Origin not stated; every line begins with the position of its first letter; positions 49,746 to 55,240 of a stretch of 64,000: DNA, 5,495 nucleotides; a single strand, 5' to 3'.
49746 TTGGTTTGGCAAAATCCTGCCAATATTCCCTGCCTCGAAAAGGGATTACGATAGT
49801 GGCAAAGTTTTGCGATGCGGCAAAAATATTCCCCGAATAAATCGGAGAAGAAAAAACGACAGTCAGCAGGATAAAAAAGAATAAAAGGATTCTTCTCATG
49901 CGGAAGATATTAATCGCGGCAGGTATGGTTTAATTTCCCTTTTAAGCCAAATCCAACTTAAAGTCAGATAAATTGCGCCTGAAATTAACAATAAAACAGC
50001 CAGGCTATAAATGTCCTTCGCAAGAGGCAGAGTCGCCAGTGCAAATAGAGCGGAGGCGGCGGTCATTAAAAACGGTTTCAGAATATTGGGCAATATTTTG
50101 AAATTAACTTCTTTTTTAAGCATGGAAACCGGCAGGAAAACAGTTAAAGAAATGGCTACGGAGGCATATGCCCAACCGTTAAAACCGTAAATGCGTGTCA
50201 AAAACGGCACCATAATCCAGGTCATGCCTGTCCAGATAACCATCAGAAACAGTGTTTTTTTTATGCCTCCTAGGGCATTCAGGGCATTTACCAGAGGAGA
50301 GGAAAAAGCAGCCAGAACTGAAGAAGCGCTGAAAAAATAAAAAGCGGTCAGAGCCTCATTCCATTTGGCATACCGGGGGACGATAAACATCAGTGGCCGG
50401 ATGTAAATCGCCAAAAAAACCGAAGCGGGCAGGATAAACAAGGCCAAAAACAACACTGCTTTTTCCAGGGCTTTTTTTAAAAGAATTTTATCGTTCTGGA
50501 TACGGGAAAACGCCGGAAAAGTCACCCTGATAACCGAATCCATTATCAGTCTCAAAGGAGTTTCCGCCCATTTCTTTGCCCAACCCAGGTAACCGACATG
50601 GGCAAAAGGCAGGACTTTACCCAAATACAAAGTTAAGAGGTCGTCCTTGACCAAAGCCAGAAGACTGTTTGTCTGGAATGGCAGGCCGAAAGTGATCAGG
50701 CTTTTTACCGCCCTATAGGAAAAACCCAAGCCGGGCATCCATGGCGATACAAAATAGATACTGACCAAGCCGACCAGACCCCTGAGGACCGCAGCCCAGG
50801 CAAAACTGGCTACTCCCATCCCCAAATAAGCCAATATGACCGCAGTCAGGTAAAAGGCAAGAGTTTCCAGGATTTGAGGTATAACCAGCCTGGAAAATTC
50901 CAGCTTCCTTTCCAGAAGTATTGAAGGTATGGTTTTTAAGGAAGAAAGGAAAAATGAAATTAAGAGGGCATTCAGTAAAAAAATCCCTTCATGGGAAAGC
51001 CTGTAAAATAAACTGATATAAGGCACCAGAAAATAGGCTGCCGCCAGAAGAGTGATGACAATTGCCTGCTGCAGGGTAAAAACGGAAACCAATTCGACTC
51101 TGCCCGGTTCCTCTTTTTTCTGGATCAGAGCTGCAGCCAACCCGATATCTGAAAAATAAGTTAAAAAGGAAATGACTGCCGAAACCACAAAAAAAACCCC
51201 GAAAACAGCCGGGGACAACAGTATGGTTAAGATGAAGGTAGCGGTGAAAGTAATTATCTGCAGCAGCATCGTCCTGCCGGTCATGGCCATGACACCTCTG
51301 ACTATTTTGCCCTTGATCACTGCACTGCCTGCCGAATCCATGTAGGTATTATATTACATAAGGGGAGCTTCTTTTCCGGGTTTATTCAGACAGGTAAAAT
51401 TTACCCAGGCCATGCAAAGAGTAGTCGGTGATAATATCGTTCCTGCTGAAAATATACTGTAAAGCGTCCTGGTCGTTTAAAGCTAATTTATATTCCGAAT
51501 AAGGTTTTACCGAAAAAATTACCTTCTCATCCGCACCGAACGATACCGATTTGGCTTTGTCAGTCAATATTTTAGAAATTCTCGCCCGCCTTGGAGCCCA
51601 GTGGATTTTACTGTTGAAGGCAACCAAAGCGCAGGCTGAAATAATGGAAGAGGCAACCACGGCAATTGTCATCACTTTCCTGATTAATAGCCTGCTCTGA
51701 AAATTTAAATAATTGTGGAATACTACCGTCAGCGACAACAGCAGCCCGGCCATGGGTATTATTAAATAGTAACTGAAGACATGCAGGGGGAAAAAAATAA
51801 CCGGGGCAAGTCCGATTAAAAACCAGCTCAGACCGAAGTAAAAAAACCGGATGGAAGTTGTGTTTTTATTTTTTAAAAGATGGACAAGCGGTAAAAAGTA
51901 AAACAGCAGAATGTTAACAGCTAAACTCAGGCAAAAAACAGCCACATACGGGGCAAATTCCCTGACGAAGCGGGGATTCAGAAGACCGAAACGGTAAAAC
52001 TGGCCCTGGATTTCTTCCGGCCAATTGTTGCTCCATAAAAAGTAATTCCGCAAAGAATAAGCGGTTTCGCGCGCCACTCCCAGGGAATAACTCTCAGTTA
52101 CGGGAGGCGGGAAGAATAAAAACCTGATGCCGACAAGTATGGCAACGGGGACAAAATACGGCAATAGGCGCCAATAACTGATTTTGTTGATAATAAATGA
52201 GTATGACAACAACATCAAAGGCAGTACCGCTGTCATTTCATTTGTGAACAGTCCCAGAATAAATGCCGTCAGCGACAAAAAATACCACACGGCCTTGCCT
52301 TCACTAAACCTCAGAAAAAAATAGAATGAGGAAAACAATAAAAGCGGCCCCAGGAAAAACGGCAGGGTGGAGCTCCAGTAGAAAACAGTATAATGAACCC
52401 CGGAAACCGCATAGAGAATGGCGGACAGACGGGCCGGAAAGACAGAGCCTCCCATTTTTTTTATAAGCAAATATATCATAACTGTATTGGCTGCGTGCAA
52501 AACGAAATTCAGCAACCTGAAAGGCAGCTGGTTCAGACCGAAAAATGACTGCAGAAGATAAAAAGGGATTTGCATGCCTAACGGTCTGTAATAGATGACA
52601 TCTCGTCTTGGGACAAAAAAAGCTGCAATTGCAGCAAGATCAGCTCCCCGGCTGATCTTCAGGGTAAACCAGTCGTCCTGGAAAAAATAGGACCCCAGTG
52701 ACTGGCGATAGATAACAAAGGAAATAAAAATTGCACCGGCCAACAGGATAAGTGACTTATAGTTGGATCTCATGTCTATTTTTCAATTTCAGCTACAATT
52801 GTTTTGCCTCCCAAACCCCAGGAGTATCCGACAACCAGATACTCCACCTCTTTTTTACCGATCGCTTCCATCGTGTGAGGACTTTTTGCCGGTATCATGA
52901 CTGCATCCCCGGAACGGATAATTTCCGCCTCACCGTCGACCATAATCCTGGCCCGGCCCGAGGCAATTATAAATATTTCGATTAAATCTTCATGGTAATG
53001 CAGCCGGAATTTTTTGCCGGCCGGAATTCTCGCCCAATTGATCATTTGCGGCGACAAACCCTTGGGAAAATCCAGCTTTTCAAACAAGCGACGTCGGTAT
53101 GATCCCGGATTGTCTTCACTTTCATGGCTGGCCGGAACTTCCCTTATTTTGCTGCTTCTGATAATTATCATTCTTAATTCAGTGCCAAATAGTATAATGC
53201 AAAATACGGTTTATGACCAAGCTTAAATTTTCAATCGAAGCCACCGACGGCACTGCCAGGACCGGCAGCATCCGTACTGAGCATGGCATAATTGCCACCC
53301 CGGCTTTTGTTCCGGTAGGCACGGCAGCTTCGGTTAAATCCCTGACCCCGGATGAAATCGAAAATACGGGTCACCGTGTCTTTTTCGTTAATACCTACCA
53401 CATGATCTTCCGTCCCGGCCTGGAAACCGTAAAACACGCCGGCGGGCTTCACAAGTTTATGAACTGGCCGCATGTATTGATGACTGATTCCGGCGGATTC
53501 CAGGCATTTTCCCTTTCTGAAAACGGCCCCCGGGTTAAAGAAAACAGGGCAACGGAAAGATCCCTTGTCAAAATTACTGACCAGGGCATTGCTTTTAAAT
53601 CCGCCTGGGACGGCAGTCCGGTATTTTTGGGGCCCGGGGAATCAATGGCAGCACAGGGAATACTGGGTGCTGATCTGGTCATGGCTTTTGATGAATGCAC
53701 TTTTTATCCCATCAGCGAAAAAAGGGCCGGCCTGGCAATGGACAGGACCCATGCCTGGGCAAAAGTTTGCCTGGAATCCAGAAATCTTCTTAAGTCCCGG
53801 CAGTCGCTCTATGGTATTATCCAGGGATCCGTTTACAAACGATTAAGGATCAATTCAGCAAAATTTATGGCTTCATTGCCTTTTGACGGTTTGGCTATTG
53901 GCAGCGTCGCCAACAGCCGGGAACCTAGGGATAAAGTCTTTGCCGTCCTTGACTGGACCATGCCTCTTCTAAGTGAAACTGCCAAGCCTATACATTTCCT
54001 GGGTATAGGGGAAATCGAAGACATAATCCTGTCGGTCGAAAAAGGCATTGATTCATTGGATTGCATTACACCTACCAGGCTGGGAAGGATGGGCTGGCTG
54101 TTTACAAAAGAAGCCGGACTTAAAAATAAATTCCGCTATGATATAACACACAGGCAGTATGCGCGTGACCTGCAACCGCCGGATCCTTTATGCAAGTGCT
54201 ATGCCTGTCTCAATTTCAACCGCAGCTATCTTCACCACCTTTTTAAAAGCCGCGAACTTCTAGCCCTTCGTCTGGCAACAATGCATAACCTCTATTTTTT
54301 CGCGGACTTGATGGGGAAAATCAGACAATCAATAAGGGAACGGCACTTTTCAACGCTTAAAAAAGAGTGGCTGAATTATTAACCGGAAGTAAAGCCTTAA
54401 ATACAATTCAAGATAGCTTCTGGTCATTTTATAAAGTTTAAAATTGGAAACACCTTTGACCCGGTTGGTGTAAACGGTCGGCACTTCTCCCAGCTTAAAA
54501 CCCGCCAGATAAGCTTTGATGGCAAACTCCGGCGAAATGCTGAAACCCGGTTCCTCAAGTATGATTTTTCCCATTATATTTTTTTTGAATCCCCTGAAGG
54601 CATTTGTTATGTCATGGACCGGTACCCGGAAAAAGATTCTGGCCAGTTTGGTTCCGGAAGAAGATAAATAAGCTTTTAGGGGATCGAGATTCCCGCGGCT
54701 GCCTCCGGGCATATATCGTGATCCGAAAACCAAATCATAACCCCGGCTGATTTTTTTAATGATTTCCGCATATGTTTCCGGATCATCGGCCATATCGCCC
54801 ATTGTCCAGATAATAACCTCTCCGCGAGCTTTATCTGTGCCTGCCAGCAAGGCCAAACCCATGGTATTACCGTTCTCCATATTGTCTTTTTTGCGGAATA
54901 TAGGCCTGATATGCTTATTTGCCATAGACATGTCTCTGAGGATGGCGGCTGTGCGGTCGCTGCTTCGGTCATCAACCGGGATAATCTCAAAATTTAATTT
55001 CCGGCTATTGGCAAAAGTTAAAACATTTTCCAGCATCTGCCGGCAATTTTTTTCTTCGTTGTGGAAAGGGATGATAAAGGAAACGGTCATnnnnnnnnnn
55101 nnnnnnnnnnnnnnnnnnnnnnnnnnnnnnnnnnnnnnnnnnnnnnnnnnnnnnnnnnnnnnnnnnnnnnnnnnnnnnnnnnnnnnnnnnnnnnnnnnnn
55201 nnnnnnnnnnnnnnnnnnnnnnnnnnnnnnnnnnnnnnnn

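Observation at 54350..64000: Second donor/transferase module: three DPM1-like synthases interleaved with four GT-C enzymes and two nucleotide-sugar epimerases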

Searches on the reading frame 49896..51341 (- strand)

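Call 7: search_protein_families(library=pfam, proteins=[window:49896-51341:-], max_evalue=0.001)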
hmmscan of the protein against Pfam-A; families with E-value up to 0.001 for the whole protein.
window:49896-51341:- (481 aa): 2 families
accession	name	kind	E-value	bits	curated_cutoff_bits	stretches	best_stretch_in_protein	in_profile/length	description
PF13440.11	Polysacc_synt_3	-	7e-49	167.1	23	1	37-320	1-282/293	Polysaccharide biosynthesis protein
PF01943.22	Polysacc_synt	-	5.8e-21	75.6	28.2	1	14-282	2-274/274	Polysaccharide biosynthesis protein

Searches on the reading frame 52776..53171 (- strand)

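Call 7: search_protein_families(library=pfam, proteins=[window:52776-53171:-], max_evalue=0.001)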
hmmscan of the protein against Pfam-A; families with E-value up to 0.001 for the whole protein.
window:52776-53171:- (131 aa): 6 families
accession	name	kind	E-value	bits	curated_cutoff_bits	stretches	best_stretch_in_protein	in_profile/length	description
PF07883.17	Cupin_2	-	2.4e-16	59.7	27.2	1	47-114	3-69/70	Cupin domain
PF02311.25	AraC_binding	-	5.5e-08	33.1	21.1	1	52-116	13-76/135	AraC-like ligand binding domain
PF01050.24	MannoseP_isomer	-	1.3e-05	25.8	23.6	1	50-114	36-100/116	Mannose-6-phosphate isomerase C-terminal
PF00190.28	Cupin_1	-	8.7e-05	22.6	22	1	54-113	45-112/151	Cupin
PF05899.18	Cupin_3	-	0.0001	22.3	23.5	1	54-102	18-65/74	EutQ-like cupin domain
PF12852.13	Cupin_6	-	0.00074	19.8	26.7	1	47-102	18-76/183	Cupin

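Call 61: search_protein_families(library=ncbifam, proteins=[window:52776-53171:-], max_evalue=0.001)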
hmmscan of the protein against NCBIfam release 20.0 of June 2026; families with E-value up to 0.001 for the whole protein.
window:52776-53171:- (131 aa): 2 families
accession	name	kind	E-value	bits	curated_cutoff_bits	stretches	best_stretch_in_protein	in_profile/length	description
TIGR01479.1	GMP_PMI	equivalog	4.7e-05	22.4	372.95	1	50-112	383-445/467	mannose-1-phosphate guanylyltransferase/mannose-6-phosphate isomerase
NF012004.0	PRK15460.1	equivalog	0.00045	19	859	1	52-114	395-457/478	mannose-1-phosphate guanyltransferase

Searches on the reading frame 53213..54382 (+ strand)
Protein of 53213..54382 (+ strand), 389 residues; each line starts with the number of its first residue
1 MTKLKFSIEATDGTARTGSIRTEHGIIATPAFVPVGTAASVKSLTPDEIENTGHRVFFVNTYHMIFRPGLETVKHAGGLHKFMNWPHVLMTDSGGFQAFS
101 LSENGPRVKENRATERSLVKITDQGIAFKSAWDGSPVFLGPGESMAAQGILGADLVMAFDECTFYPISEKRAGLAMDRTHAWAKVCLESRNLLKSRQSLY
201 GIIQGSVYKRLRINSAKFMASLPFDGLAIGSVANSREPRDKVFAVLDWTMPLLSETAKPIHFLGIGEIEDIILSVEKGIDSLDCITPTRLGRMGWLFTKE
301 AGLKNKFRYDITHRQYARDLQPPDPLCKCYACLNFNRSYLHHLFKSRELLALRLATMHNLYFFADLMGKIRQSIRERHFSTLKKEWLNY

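Call 5: search_protein_families(library=pfam, proteins=[window:53213-54382:+], max_evalue=0.01)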
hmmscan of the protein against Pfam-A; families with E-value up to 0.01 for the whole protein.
window:53213-54382:+ (389 aa): 1 family
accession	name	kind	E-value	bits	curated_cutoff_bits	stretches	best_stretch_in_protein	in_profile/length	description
PF01702.25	TGT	-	2.7e-118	395.6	26.3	1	13-387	2-352/357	Queuine tRNA-ribosyltransferase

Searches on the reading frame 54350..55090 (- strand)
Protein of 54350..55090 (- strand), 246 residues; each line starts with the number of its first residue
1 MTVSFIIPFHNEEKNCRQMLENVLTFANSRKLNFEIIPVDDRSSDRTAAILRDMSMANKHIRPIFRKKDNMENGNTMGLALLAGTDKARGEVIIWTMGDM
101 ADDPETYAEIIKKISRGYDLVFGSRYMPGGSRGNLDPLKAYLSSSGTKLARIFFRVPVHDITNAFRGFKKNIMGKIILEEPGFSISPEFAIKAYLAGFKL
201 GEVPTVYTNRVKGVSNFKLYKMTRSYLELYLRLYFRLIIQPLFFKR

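Call 5: search_protein_families(library=pfam, proteins=[window:54350-55090:-], max_evalue=0.01)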
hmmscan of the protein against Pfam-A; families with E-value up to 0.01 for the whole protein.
window:54350-55090:- (246 aa): 2 families
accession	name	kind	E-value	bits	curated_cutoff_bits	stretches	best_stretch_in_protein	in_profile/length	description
PF00535.33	Glycos_transf_2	-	1.5e-22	80.8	23.3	1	4-174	1-165/168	Glycosyl transferase family 2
PF10111.15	Glyco_tranf_2_2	-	1.1e-05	25.6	27.3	1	4-112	1-104/276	Glycosyltransferase like family 2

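Call 12: search_protein_families(library=ncbifam, proteins=[window:54350-55090:-], max_evalue=0.001)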
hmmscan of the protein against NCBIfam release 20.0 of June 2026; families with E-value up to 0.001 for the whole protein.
window:54350-55090:- (246 aa): 14 families
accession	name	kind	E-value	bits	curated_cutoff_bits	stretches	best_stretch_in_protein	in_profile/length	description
NF047588.1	GlcsyltransPgfSStrep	equivalog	2.9e-17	62.9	500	1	1-177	1-168/308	glycosyltransferase PgfS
NF007986.1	PRK10714.1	equivalog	1.7e-13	50.3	529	1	2-125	7-126/316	undecaprenyl-phosphate 4-deoxy-4-formamido-L-arabinose transferase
TIGR04182.1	glyco_TIGR04182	equivalog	1.9e-13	50.4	325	1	3-220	2-202/293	S-layer glycoprotein N-glycosyltransferase AglJ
TIGR03937.1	PgaC_IcaA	equivalog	2.7e-10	39.8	422.3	1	2-115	46-151/407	poly-beta-1,6-N-acetyl-D-glucosamine synthase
NF041391.1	DPhHxTase_Halo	equivalog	4.5e-10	38.9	375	1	11-211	5-187/213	dolichyl-phosphate hexose transferase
NF050050.1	ProtGlycPglI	equivalog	2.8e-07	30.2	500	1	3-124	4-118/306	GalNAc(5)-diNAcBac-PP-undecaprenol beta-1,3-glucosyltransferase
NF047683.1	TeichurnBiosyTuaG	equivalog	2.4e-06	27.4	400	1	2-99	7-96/252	teichuronic acid biosynthesis protein TuaG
TIGR04283.1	glyco_like_mftF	equivalog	3.1e-06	26.9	182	1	3-96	1-79/221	TIGR04283 family arsenosugar biosynthesis glycosyltransferase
NF010496.0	PRK13915.1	equivalog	3.5e-06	26.3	262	1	2-106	32-133/307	glucosyl-3-phosphoglycerate synthase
NF058614.1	PPMAGASynPpgS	equivalog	6.8e-06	25.7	370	1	5-208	4-199/226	polyprenyl-phospho-N-acetylgalactosaminyl synthase PpgS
NF038302.1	EPS_HpsE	equivalog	9.3e-06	24.8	300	1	3-93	3-90/307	hormogonium polysaccharide biosynthesis glycosyltransferase HpsE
NF007482.0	PRK10073.1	equivalog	1.7e-05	24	423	1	2-111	7-107/334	glycosyltransferase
TIGR03469.1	HpnB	hypoth_equivalog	8.9e-05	21.7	379.25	1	3-116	46-162/386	hopene-associated glycosyltransferase HpnB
NF041875.1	EPS_EpsD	equivalog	0.00027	20.4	370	1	3-112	1-102/325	exopolysaccharide biosynthesis glycosyltransferase EpsD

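Call 18: search_solved_structures(query=window:54350-55090:-, max_evalue=0.001)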
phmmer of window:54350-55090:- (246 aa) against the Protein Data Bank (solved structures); distinct sequences matched with E-value up to 0.001: 8.
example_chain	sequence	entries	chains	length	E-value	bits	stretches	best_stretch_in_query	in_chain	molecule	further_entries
5mlz_A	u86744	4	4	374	1e-19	74.3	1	1-228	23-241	Dolichol monophosphate mannose synthase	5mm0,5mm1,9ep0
5eke_A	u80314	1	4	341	1.5e-14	57.3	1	3-130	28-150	Uncharacterized glycosyltransferase sll0501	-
5ekp_C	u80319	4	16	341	1.5e-14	57.3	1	3-130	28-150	Uncharacterized glycosyltransferase sll0501 | Glycosyltransferase sll0501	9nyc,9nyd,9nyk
9nye_A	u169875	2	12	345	1.6e-14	57.3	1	3-130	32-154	Glycosyltransferase sll0501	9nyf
9hwj_A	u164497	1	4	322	5.7e-11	45.6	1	3-122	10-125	Undecaprenyl-phosphate 4-deoxy-4-formamido-L-arabinose transferase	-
9bhc_C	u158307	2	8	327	5.4e-09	39.1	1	3-122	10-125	Undecaprenyl-phosphate 4-deoxy-4-formamido-L-arabinose transferase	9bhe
8vxh_A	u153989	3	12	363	6.7e-09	38.8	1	3-122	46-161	Undecaprenyl-phosphate 4-deoxy-4-formamido-L-arabinose transferase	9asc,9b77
3bcv_A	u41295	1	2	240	0.00025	23.9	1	3-110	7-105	Putative glycosyltransferase protein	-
